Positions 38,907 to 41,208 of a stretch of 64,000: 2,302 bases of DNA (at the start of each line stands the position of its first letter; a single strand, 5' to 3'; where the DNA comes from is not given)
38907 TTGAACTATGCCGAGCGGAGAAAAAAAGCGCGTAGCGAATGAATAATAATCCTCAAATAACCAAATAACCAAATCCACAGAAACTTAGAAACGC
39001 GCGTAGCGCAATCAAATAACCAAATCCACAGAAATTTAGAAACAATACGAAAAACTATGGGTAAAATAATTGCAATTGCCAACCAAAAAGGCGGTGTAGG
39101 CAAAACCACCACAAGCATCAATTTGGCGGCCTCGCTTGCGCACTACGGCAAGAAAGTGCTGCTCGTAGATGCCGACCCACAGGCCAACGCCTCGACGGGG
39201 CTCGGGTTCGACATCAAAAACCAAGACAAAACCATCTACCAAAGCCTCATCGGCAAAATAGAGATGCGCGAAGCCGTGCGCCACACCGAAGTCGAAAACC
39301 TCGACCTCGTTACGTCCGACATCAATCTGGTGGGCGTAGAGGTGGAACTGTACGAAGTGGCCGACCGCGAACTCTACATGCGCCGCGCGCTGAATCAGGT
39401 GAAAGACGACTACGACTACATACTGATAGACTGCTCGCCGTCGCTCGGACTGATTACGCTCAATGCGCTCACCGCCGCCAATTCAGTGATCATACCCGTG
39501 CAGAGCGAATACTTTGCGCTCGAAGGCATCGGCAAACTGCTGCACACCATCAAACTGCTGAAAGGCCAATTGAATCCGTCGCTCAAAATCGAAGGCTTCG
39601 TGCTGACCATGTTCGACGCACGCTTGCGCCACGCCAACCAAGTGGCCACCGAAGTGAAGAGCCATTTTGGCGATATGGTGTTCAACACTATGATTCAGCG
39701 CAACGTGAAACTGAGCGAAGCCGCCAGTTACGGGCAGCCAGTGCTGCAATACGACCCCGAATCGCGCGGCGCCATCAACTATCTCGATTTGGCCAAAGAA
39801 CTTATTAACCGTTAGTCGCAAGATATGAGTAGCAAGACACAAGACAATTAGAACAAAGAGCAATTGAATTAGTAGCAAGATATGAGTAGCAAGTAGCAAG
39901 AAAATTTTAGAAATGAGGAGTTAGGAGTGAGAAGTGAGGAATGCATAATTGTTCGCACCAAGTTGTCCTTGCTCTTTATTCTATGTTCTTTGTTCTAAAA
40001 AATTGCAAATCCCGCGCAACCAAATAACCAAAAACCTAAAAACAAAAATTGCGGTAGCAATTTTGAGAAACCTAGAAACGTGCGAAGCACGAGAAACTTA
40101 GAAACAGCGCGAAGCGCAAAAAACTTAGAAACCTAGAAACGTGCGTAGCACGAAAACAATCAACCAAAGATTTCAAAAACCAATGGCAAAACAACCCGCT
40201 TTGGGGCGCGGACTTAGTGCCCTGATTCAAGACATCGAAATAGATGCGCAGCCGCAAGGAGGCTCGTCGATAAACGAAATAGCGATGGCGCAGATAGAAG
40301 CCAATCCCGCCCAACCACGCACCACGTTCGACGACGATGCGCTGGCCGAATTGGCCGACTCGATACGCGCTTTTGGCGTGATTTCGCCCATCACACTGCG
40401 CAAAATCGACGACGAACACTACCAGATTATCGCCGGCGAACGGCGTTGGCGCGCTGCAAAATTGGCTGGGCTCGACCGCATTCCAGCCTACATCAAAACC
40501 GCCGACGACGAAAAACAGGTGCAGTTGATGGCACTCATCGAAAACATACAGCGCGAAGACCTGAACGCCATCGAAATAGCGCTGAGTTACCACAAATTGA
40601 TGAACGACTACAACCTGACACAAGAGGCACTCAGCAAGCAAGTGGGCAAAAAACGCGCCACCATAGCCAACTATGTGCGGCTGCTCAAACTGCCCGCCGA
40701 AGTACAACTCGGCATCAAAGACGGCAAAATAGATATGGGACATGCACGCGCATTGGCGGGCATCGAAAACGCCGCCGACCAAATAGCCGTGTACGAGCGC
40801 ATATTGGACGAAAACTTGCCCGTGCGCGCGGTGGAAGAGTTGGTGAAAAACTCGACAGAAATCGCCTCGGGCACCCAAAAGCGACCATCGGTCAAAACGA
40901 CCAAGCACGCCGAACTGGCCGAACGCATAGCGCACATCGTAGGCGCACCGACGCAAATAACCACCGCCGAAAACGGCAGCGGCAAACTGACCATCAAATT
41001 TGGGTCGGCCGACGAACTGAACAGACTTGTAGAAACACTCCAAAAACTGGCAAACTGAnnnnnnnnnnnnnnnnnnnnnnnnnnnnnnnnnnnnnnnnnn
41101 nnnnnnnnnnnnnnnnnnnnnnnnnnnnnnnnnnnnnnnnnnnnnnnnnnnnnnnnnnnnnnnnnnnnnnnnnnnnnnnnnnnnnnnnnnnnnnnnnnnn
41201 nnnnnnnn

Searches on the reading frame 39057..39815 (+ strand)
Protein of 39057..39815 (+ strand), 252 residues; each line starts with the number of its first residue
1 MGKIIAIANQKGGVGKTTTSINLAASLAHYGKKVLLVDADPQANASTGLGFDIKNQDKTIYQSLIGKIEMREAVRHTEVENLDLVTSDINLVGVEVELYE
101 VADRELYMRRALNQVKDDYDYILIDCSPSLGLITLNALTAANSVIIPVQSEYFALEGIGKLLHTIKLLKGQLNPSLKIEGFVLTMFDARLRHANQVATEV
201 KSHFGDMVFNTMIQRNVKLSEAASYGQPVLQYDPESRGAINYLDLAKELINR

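Call 12: find_encoding_contigs(protein=window:39057-39815:+, flank=10000, max_places=6)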
Protein window:39057-39815:+ (252 aa): 6 contigs read that carry it; 6 places shown.
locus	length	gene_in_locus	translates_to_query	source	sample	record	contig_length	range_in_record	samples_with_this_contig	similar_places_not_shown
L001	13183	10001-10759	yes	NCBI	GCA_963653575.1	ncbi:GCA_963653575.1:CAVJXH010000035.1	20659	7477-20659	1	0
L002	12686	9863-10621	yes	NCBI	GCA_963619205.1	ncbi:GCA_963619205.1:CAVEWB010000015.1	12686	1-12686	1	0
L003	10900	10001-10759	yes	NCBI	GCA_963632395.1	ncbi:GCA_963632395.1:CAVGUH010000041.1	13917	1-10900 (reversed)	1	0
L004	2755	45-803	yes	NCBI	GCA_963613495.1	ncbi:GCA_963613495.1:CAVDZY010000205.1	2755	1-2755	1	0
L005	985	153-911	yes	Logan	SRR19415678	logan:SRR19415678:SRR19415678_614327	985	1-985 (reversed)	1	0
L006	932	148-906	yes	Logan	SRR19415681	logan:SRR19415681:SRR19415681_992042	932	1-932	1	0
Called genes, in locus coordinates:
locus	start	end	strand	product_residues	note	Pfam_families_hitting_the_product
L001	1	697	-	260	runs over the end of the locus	PF06300:Tsp45I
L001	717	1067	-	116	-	PF00376:MerR, PF13411:MerR_1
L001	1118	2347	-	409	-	PF01464:SLT, PF01476:LysM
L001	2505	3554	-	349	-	PF00710:Asparaginase, PF17763:Asparaginase_C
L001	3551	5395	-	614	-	PF13522:GATase_6, PF13537:GATase_7, PF01380:SIS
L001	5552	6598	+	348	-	PF00383:dCMP_cyt_deam_1, PF14437:MafB19-deam, PF01872:RibD_C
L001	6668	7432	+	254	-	PF04055:Radical_SAM (weak)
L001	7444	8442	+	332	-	PF13528:Glyco_trans_1_3 (weak)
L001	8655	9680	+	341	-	PF01075:Glyco_transf_9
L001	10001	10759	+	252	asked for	PF00142:Fer4_NifH, PF01656:CbiA, PF02374:ArsA_ATPase, PF06564:CBP_BcsQ, PF07015:VirC1 (faint), PF09140:MipZ, PF10609:ParA, PF13614:AAA_31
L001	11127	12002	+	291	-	PF02195:ParB_N, PF17762:HTH_ParB, PF23552:ParB_C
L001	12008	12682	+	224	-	PF18935:DUF5683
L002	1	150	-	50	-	?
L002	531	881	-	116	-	PF00376:MerR, PF13411:MerR_1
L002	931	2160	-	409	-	PF01464:SLT, PF01476:LysM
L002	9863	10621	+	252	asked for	PF00142:Fer4_NifH, PF01656:CbiA, PF02374:ArsA_ATPase, PF06564:CBP_BcsQ, PF07015:VirC1 (faint), PF09140:MipZ, PF10609:ParA, PF13614:AAA_31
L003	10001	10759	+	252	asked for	PF00142:Fer4_NifH, PF01656:CbiA, PF02374:ArsA_ATPase, PF06564:CBP_BcsQ, PF07015:VirC1 (faint), PF09140:MipZ, PF10609:ParA, PF13614:AAA_31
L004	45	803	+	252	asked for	PF00142:Fer4_NifH, PF01656:CbiA, PF02374:ArsA_ATPase, PF06564:CBP_BcsQ, PF07015:VirC1 (faint), PF09140:MipZ, PF10609:ParA, PF13614:AAA_31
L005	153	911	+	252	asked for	PF00142:Fer4_NifH, PF01656:CbiA, PF02374:ArsA_ATPase, PF06564:CBP_BcsQ, PF07015:VirC1 (faint), PF09140:MipZ, PF10609:ParA, PF13614:AAA_31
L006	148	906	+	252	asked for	PF00142:Fer4_NifH, PF01656:CbiA, PF02374:ArsA_ATPase, PF06564:CBP_BcsQ, PF07015:VirC1 (faint), PF09140:MipZ, PF10609:ParA, PF13614:AAA_31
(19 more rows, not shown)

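Call 13: search_protein_families(library=pfam, proteins=[window:39057-39815:+])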
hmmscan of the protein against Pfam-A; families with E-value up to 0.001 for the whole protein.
window:39057-39815:+ (252 aa): 9 families
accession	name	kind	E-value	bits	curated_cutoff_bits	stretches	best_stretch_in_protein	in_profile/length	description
PF13614.12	AAA_31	-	9e-72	241.1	27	1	3-178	2-177/177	AAA domain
PF01656.29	CbiA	-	2.1e-30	105.7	25.4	1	5-229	1-125/125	CobQ/CobB/MinD/ParA nucleotide binding domain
PF06564.18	CBP_BcsQ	-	3.9e-13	49.9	21.3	1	3-247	2-231/234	Cellulose biosynthesis protein BcsQ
PF00142.24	Fer4_NifH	-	1.1e-11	45.2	25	1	10-251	7-246/271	4Fe-4S iron sulfur cluster binding proteins, NifH/frxC family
PF09140.17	MipZ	-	1.4e-11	44.6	20.7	1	4-160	2-141/262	ATPase MipZ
PF10609.15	ParA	-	1.9e-11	44.3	27.1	1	3-168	4-163/246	NUBPL iron-transfer P-loop NTPase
PF02374.21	ArsA_ATPase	-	2e-10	40.8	24.3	1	10-128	8-134/305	Anion-transporting ATPase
PF07015.17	VirC1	-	1.7e-05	24.7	24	1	3-41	2-40/231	VirC1 protein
PF00448.28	SRP54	-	6.1e-05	23.2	22.7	0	13-42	11-40/196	SRP54-type protein, GTPase domain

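Call 31: find_homologous_proteins(query=window:39057-39815:+, max_evalue=1e-60)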
Query window:39057-39815:+ (252 aa): 7959 proteins with E <= 1e-60 among 8000 candidates; the best 120 are listed.
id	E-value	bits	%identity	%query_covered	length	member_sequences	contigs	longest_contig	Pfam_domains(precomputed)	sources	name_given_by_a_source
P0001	8.7e-158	541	100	100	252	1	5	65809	PF00142.25,PF10609.16,PF01656.30,PF13614.13,PF07015.18,PF09140.18,PF06564.19,PF02374.22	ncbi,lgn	-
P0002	1.7e-147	507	93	100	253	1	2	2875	PF00142.25,PF10609.16,PF01656.30,PF13614.13,PF07015.18,PF09140.18,PF06564.19,PF02374.22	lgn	-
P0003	3.2e-147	506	93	100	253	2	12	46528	PF00142.25,PF10609.16,PF01656.30,PF13614.13,PF07015.18,PF09140.18,PF06564.19,PF02374.22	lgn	-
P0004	3.5e-146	503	92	100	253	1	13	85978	PF00142.25,PF10609.16,PF01656.30,PF13614.13,PF09140.18,PF06564.19,PF02374.22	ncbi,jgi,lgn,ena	-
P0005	1.3e-145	501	92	100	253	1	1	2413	PF00142.25,PF10609.16,PF01656.30,PF13614.13,PF09140.18,PF06564.19,PF02374.22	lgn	-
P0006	1.7e-145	501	92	100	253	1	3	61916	PF00142.25,PF10609.16,PF01656.30,PF13614.13,PF09140.18,PF06564.19,PF02374.22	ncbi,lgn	-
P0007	1.8e-145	501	92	100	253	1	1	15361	PF00142.25,PF10609.16,PF01656.30,PF13614.13,PF09140.18,PF06564.19,PF02374.22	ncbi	-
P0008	2.5e-145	500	92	100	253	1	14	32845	PF00142.25,PF10609.16,PF01656.30,PF13614.13,PF09140.18,PF06564.19,PF02374.22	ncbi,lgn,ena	-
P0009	2.6e-145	500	92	100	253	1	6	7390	PF00142.25,PF10609.16,PF01656.30,PF13614.13,PF07015.18,PF09140.18,PF06564.19,PF02374.22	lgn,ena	-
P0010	1.3e-144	498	91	100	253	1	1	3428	PF00142.25,PF10609.16,PF01656.30,PF13614.13,PF09140.18,PF06564.19,PF02374.22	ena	-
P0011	2.9e-144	497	92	100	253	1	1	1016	PF00142.25,PF10609.16,PF01656.30,PF13614.13,PF09140.18,PF06564.19,PF02374.22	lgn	-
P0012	1.4e-143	495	91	100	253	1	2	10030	PF00142.25,PF10609.16,PF01656.30,PF13614.13,PF09140.18,PF06564.19,PF02374.22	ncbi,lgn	-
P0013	4.6e-143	493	91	100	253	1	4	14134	PF00142.25,PF10609.16,PF01656.30,PF13614.13,PF09140.18,PF06564.19,PF02374.22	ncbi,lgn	-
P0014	1.2e-142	491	90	100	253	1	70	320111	PF00142.25,PF10609.16,PF01656.30,PF13614.13,PF07015.18,PF09140.18,PF06564.19,PF02374.22,PF00448.29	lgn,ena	-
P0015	8.4e-142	489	90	100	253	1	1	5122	PF00142.25,PF10609.16,PF01656.30,PF13614.13,PF09140.18,PF06564.19,PF02374.22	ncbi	-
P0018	1.4e-140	485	88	100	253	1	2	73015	PF00142.25,PF10609.16,PF01656.30,PF13614.13,PF07015.18,PF09140.18,PF06564.19,PF02374.22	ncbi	-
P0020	1.2e-133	462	84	100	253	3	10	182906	PF00142.25,PF10609.16,PF01656.30,PF13614.13,PF07015.18,PF09140.18,PF06564.19,PF02374.22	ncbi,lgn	-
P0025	2.0e-129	448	83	100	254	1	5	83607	PF00142.25,PF10609.16,PF01656.30,PF13614.13,PF09140.18,PF06564.19,PF02374.22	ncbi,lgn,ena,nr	ncbi:MAG: ParA family protein [Paludibacteraceae bacterium]|nr:ParA family protein [Paludibacteracea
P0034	3.8e-109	382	71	100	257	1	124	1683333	PF00142.25,PF10609.16,PF01656.30,PF13614.13,PF09140.18,PF06564.19,PF02374.22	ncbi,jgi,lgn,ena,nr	ncbi:MAG: ParA family protein [Paludibacteraceae bacterium]|jgi:chromosome partitioning protein|nr:P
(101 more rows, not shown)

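Call 32: find_encoding_contigs(protein=P0004, flank=10000, max_places=2)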
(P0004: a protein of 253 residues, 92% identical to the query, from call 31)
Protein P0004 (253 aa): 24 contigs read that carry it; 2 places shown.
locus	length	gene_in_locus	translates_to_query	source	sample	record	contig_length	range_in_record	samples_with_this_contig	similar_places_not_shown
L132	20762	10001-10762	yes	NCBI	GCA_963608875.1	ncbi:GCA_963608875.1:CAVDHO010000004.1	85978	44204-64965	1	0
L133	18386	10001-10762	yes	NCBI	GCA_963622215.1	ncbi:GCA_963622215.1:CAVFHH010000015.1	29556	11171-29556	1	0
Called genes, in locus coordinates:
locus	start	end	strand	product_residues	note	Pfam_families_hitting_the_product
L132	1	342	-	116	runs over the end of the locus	PF00376:MerR, PF13411:MerR_1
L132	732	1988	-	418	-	PF01464:SLT, PF01476:LysM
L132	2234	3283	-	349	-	PF00710:Asparaginase, PF17763:Asparaginase_C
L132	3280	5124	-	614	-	PF13522:GATase_6, PF13537:GATase_7, PF01380:SIS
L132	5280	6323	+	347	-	PF00383:dCMP_cyt_deam_1, PF14437:MafB19-deam, PF01872:RibD_C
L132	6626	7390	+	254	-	PF04055:Radical_SAM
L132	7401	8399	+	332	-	PF13528:Glyco_trans_1_3 (faint)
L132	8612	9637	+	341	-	PF01075:Glyco_transf_9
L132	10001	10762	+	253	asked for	PF00142:Fer4_NifH, PF01656:CbiA, PF02374:ArsA_ATPase, PF06564:CBP_BcsQ, PF09140:MipZ, PF10609:ParA, PF13614:AAA_31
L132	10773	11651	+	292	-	PF02195:ParB_N, PF17762:HTH_ParB, PF23552:ParB_C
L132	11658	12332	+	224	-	PF18935:DUF5683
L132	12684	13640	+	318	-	PF12836:HHH_3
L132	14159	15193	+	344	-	-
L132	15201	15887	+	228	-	PF02224:Cytidylate_kin, PF13189:Cytidylate_kin2 (weak), PF13238:AAA_18 (weak)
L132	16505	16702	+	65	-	-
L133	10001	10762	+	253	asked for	PF00142:Fer4_NifH, PF01656:CbiA, PF02374:ArsA_ATPase, PF06564:CBP_BcsQ, PF09140:MipZ, PF10609:ParA, PF13614:AAA_31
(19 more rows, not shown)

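Call 33: find_encoding_contigs(protein=P0014, flank=10000, max_places=2)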
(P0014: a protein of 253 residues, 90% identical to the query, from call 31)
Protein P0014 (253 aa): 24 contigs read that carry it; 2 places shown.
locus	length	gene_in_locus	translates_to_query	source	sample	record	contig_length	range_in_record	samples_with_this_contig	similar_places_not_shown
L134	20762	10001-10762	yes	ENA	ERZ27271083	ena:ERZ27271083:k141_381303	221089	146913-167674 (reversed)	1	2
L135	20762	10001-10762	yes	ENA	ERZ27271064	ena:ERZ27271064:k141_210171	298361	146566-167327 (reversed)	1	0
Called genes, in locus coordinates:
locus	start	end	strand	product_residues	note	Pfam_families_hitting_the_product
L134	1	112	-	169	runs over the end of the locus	PF12850:Metallophos_2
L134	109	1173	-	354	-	PF00245:Alk_phosphatase, PF01676:Metalloenzyme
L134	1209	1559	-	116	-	PF00376:MerR, PF13411:MerR_1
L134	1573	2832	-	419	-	PF01464:SLT, PF01476:LysM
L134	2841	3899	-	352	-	PF00710:Asparaginase, PF17763:Asparaginase_C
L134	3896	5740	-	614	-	PF13522:GATase_6, PF13537:GATase_7, PF01380:SIS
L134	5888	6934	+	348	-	PF00383:dCMP_cyt_deam_1, PF14437:MafB19-deam, PF01872:RibD_C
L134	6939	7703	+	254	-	PF04055:Radical_SAM (weak)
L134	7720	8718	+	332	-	PF13528:Glyco_trans_1_3 (weak)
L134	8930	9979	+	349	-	PF01075:Glyco_transf_9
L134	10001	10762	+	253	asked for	PF00142:Fer4_NifH, PF00448:SRP54 (faint), PF01656:CbiA, PF02374:ArsA_ATPase, PF06564:CBP_BcsQ, PF09140:MipZ, PF10609:ParA, PF13614:AAA_31, +1 more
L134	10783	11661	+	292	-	PF02195:ParB_N, PF17762:HTH_ParB, PF23552:ParB_C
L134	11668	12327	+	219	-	PF18935:DUF5683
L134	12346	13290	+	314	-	PF03934:T2SSK (faint), PF12836:HHH_3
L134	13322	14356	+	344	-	-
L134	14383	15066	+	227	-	PF02224:Cytidylate_kin, PF13189:Cytidylate_kin2, PF13238:AAA_18 (weak)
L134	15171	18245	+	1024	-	PF13245:AAA_19 (faint), PF13086:AAA_11, PF13604:AAA_30 (faint), PF01443:Viral_helicase1 (faint), PF13087:AAA_12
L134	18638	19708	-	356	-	PF01479:S4, PF00849:PseudoU_synth_2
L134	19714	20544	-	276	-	PF03793:PASTA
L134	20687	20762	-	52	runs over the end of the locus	PF00468:Ribosomal_L34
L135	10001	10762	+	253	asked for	PF00142:Fer4_NifH, PF00448:SRP54 (faint), PF01656:CbiA, PF02374:ArsA_ATPase, PF06564:CBP_BcsQ, PF09140:MipZ, PF10609:ParA, PF13614:AAA_31, +1 more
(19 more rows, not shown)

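Call 34: find_encoding_contigs(protein=P0020, flank=10000, max_places=1)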
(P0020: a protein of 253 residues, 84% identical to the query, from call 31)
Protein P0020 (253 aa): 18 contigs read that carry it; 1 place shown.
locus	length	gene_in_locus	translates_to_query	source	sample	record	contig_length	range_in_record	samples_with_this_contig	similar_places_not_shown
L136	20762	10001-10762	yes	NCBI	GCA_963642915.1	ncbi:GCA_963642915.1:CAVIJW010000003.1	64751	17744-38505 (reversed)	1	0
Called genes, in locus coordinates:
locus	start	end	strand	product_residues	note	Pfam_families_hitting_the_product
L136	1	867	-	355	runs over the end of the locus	PF00245:Alk_phosphatase, PF01676:Metalloenzyme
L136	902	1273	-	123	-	PF00376:MerR, PF13411:MerR_1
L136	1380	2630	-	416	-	PF01464:SLT, PF01476:LysM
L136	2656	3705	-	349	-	PF00710:Asparaginase, PF17763:Asparaginase_C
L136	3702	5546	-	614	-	PF13522:GATase_6, PF13537:GATase_7, PF01380:SIS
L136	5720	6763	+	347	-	PF00383:dCMP_cyt_deam_1, PF14437:MafB19-deam, PF01872:RibD_C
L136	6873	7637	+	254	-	PF04055:Radical_SAM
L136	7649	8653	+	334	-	PF13528:Glyco_trans_1_3 (weak)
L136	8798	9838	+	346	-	PF01075:Glyco_transf_9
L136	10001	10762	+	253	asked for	PF00142:Fer4_NifH, PF01656:CbiA, PF02374:ArsA_ATPase, PF06564:CBP_BcsQ, PF07015:VirC1 (faint), PF09140:MipZ, PF10609:ParA, PF13614:AAA_31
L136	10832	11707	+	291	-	PF02195:ParB_N, PF17762:HTH_ParB, PF23552:ParB_C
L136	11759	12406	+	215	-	PF18935:DUF5683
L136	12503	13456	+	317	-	PF12836:HHH_3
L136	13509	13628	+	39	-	-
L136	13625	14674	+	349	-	-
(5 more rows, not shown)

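Call 50: find_encoding_contigs(protein=P0018, flank=10000, max_places=1)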
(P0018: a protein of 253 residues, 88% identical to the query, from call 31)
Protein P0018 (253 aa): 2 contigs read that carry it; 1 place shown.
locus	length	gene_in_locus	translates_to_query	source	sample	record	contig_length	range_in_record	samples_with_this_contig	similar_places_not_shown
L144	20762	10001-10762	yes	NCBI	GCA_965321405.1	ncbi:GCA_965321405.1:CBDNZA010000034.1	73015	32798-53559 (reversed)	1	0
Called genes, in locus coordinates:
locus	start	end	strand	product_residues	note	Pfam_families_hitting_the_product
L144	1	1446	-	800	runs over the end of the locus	PF13620:CarboxypepD_reg (weak), PF13715:CarbopepD_reg_2, PF18939:DUF5686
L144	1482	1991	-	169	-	PF12850:Metallophos_2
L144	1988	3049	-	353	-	PF00245:Alk_phosphatase, PF01663:Phosphodiest (weak), PF01676:Metalloenzyme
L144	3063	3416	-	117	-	PF00376:MerR, PF13411:MerR_1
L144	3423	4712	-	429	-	PF01464:SLT, PF01476:LysM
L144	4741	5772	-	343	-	PF00710:Asparaginase, PF17763:Asparaginase_C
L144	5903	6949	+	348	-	PF00383:dCMP_cyt_deam_1, PF14437:MafB19-deam, PF01872:RibD_C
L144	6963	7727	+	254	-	PF04055:Radical_SAM (faint)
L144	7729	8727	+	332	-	PF13528:Glyco_trans_1_3 (faint)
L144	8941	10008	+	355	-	PF01075:Glyco_transf_9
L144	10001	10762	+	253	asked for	PF00142:Fer4_NifH, PF01656:CbiA, PF02374:ArsA_ATPase, PF06564:CBP_BcsQ, PF07015:VirC1 (faint), PF09140:MipZ, PF10609:ParA, PF13614:AAA_31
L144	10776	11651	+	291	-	PF02195:ParB_N, PF17762:HTH_ParB, PF23552:ParB_C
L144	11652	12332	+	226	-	PF18935:DUF5683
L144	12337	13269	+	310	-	PF12836:HHH_3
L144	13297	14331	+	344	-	-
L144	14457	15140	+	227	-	PF02224:Cytidylate_kin, PF13189:Cytidylate_kin2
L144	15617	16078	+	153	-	-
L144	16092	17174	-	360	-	PF01883:FeS_assembly_P, PF00142:Fer4_NifH (faint), PF01656:CbiA, PF02374:ArsA_ATPase (weak), PF09140:MipZ, PF10609:ParA, PF13614:AAA_31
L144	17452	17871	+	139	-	PF18347:DUF5606, PF21186:DUF6852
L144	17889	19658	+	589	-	PF00682:HMGL-like, PF02436:PYC_OADA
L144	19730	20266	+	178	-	PF00583:Acetyltransf_1 (weak)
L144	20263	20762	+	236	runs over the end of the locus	PF14559:TPR_19 (faint)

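Call 51: find_encoding_contigs(protein=P0025, flank=10000, max_places=1)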
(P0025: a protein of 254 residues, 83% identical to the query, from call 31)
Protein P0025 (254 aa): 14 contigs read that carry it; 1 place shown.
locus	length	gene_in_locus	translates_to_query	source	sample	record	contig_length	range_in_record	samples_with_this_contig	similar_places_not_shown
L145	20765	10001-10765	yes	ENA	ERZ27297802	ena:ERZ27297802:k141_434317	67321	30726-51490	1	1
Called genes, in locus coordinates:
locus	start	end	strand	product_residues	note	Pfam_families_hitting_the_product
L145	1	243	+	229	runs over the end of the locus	PF04973:NMN_transporter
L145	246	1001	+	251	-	PF00005:ABC_tran, PF02463:SMC_N (weak)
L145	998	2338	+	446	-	PF19295:SufBD_N, PF01458:SUFBD_core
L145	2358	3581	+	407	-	PF00266:Aminotran_5, PF00155:Aminotran_1_2, PF01053:Cys_Met_Meta_PP, PF01212:Beta_elim_lyase, PF01041:DegT_DnrJ_EryC1 (weak)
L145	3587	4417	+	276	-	PF19576:Acyltransf_2, PF01553:Acyltransferase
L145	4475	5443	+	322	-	PF13444:Acetyltransf_5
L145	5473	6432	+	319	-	PF13444:Acetyltransf_5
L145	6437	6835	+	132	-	-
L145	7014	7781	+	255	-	PF04055:Radical_SAM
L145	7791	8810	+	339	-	PF13528:Glyco_trans_1_3 (faint), PF04101:Glyco_tran_28_C (weak)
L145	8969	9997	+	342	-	PF01075:Glyco_transf_9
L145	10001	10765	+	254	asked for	PF00142:Fer4_NifH, PF01656:CbiA, PF02374:ArsA_ATPase, PF06564:CBP_BcsQ, PF09140:MipZ, PF10609:ParA, PF13614:AAA_31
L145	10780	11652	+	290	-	PF02195:ParB_N, PF17762:HTH_ParB, PF23552:ParB_C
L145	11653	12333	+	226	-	PF18935:DUF5683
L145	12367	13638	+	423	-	PF01464:SLT, PF01476:LysM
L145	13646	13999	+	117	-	PF00376:MerR, PF13411:MerR_1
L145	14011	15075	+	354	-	PF00245:Alk_phosphatase, PF01663:Phosphodiest (faint), PF01676:Metalloenzyme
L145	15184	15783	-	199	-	PF12464:Mac, PF25087:GMPPB_C (faint), PF00132:Hexapep, PF14602:Hexapep_2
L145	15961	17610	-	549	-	PF00078:RVT_1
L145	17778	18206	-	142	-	PF02657:SufE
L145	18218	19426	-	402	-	PF00275:EPSP_synthase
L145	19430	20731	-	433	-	PF19755:DUF6242, PF25852:DUF6242_C, PF24681:Kelch_KLHDC2_KLHL20_DRC7, PF13415:Beta-prop_FBX42, PF01344:Kelch_1 (faint), PF24981:Beta-prop_ATRN-LZTR1 (weak)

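Call 52: find_encoding_contigs(protein=P0034, flank=10000, max_places=1)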
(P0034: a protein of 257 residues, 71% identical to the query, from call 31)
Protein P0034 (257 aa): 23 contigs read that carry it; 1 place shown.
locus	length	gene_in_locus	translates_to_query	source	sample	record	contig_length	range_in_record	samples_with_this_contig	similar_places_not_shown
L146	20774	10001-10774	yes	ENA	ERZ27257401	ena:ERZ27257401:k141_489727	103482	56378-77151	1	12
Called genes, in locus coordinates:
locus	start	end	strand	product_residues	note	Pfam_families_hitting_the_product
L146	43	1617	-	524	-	PF00890:FAD_binding_2, PF01266:DAO (weak), PF07992:Pyr_redox_2 (faint), PF02910:Succ_DH_flav_C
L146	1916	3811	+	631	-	PF01642:MM_CoA_mutase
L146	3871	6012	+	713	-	PF01642:MM_CoA_mutase, PF02310:B12-binding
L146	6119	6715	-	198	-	PF01063:Aminotran_4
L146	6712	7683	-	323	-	PF00425:Chorismate_bind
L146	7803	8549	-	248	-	PF00106:adh_short, PF08659:KR, PF13561:adh_short_C2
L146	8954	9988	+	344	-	PF01075:Glyco_transf_9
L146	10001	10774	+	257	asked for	PF00142:Fer4_NifH, PF01656:CbiA, PF02374:ArsA_ATPase, PF06564:CBP_BcsQ, PF09140:MipZ, PF10609:ParA, PF13614:AAA_31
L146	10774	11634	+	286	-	PF02195:ParB_N, PF17762:HTH_ParB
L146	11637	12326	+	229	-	PF18935:DUF5683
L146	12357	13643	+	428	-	PF01464:SLT, PF01476:LysM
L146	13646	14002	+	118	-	PF00376:MerR (weak), PF13411:MerR_1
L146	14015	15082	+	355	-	PF00245:Alk_phosphatase, PF01676:Metalloenzyme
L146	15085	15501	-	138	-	PF02657:SufE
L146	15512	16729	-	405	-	PF00275:EPSP_synthase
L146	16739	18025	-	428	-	PF19755:DUF6242, PF25852:DUF6242_C, PF24681:Kelch_KLHDC2_KLHL20_DRC7, PF24981:Beta-prop_ATRN-LZTR1 (weak), PF01344:Kelch_1 (faint), PF13415:Beta-prop_FBX42 (weak)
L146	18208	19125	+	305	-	-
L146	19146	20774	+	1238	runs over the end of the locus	PF01520:Amidase_3, PF13620:CarboxypepD_reg (weak), PF14686:fn3_3 (faint)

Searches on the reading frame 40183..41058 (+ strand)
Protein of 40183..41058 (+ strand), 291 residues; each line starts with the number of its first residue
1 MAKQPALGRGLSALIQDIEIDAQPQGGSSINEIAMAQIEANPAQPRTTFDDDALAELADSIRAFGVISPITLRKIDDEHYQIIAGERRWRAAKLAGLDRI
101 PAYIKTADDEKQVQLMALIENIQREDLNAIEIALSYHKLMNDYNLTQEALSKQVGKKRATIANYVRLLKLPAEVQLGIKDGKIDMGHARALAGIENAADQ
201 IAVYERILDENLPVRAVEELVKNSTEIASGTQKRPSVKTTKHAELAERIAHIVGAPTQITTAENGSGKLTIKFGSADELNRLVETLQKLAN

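Call 13: search_protein_families(library=pfam, proteins=[window:40183-41058:+])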
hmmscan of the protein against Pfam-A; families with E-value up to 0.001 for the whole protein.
window:40183-41058:+ (291 aa): 4 families
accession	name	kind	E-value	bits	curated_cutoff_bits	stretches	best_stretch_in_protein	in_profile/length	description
PF17762.8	HTH_ParB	-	7.4e-36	122.8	22.6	1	125-225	1-101/102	ParB HTH domain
PF02195.25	ParB_N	-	8.1e-34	116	26.3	1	29-123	2-95/95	ParB N-terminal domain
PF23552.2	ParB_C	-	3.4e-09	36.4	23.8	1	242-286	5-49/50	ParB dimerisation domain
PF01381.28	HTH_3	-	0.00058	20.3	23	0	139-166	4-31/55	Helix-turn-helix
